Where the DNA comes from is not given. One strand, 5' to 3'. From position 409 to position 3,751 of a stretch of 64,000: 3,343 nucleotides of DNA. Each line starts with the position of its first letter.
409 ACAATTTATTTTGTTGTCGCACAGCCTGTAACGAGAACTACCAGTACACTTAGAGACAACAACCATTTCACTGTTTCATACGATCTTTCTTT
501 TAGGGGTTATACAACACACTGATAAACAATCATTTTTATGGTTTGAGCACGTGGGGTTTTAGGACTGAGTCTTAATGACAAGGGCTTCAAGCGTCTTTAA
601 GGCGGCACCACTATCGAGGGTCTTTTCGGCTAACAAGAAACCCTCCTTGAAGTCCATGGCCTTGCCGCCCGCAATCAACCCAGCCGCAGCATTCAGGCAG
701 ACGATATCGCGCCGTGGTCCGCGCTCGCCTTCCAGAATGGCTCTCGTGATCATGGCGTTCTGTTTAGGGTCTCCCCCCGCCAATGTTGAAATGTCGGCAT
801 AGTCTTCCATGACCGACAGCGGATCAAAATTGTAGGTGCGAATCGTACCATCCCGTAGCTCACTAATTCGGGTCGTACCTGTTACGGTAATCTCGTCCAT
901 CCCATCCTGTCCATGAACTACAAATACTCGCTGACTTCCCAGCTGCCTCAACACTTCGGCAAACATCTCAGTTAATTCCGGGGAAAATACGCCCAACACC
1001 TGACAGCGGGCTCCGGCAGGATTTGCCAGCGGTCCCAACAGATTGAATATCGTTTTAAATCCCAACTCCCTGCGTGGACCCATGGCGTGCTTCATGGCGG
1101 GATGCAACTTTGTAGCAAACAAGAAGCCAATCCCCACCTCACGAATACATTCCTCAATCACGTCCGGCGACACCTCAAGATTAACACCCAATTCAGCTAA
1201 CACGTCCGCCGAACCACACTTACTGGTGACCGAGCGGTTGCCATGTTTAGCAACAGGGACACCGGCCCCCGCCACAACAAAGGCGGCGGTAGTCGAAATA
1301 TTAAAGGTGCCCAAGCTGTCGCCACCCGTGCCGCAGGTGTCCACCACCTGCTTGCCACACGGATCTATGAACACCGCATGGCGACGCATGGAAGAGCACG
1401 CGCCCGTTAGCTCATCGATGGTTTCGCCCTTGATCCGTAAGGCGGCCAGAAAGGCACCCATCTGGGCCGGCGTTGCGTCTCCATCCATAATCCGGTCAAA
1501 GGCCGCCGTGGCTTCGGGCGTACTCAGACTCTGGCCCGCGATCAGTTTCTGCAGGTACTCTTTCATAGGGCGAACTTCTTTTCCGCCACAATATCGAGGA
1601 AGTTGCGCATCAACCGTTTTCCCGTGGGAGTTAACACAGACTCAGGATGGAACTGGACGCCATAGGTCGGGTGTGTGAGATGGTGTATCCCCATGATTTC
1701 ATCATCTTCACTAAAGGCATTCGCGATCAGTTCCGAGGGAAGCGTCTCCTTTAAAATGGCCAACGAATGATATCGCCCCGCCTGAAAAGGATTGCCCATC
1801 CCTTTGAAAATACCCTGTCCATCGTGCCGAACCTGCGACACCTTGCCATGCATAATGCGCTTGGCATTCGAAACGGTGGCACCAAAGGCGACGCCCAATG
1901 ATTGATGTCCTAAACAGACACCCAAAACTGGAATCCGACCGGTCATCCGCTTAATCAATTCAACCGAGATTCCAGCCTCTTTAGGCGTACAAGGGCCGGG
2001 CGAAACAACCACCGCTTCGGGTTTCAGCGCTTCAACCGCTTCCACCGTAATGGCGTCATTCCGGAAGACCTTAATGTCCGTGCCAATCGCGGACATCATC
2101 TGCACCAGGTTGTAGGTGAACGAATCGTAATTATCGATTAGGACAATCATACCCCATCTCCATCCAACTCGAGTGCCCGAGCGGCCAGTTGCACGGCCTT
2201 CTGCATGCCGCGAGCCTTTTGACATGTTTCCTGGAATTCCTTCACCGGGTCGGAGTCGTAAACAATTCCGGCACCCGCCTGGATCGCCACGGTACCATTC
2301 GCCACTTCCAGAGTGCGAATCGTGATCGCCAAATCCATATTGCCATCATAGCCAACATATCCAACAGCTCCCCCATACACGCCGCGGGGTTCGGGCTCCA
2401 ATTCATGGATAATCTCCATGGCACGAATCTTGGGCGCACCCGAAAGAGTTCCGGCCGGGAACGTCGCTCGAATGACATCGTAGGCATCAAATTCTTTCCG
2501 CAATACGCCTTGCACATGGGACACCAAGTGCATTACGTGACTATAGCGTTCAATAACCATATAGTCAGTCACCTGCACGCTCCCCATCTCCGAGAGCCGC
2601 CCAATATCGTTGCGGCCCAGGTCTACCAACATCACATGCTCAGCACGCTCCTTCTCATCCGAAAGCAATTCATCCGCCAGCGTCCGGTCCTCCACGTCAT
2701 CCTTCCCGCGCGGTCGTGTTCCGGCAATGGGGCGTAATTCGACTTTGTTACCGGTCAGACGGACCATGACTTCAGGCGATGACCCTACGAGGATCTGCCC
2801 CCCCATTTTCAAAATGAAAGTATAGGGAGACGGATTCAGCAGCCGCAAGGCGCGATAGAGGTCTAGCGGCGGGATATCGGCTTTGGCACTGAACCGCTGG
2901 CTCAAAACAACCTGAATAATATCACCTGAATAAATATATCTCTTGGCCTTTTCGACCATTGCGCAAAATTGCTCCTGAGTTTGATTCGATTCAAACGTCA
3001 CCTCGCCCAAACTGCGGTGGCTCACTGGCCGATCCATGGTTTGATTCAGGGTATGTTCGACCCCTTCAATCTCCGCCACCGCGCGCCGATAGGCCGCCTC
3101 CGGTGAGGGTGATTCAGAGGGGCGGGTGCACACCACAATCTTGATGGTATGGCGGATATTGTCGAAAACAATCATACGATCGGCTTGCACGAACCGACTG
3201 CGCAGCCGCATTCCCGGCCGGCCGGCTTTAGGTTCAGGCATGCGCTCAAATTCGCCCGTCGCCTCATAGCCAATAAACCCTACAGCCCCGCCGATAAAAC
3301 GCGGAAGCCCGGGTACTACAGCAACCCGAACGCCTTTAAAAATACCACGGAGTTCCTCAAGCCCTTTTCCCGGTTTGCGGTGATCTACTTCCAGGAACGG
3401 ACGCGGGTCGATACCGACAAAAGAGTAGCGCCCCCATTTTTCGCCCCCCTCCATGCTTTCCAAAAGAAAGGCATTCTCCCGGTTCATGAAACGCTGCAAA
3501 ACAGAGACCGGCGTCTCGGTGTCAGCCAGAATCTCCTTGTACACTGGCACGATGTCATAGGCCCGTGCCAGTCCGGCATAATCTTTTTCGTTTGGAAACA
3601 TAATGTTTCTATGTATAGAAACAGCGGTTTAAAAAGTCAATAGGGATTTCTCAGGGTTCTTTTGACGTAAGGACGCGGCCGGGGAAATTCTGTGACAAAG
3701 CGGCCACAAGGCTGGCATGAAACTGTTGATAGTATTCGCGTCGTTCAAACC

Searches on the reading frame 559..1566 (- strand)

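Call 48: search_protein_families(library=pfam, proteins=[window:559-1566:-], max_evalue=0.0001)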
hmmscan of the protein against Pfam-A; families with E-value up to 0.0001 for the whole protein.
window:559-1566:- (335 aa): 2 families
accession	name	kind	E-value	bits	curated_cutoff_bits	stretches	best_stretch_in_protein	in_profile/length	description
PF00591.27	Glycos_transf_3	-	1e-91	307.5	27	1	72-323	2-253/253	Glycosyl transferase family, a/b domain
PF02885.22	Glycos_trans_3N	-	7.6e-25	86.9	26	1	2-64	1-63/63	Glycosyl transferase family, helical bundle domain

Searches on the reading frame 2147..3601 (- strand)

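Call 48: search_protein_families(library=pfam, proteins=[window:2147-3601:-], max_evalue=0.0001)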
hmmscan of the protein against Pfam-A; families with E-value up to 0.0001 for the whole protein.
window:2147-3601:- (484 aa): 2 families
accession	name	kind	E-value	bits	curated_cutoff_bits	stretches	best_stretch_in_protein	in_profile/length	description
PF00425.24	Chorismate_bind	-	5.9e-96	321.4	27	1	209-462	2-257/257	chorismate binding enzyme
PF04715.19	Anth_synt_I_N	-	1.2e-24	87.6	23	1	27-153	1-138/140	Anthranilate synthase component I, N terminal region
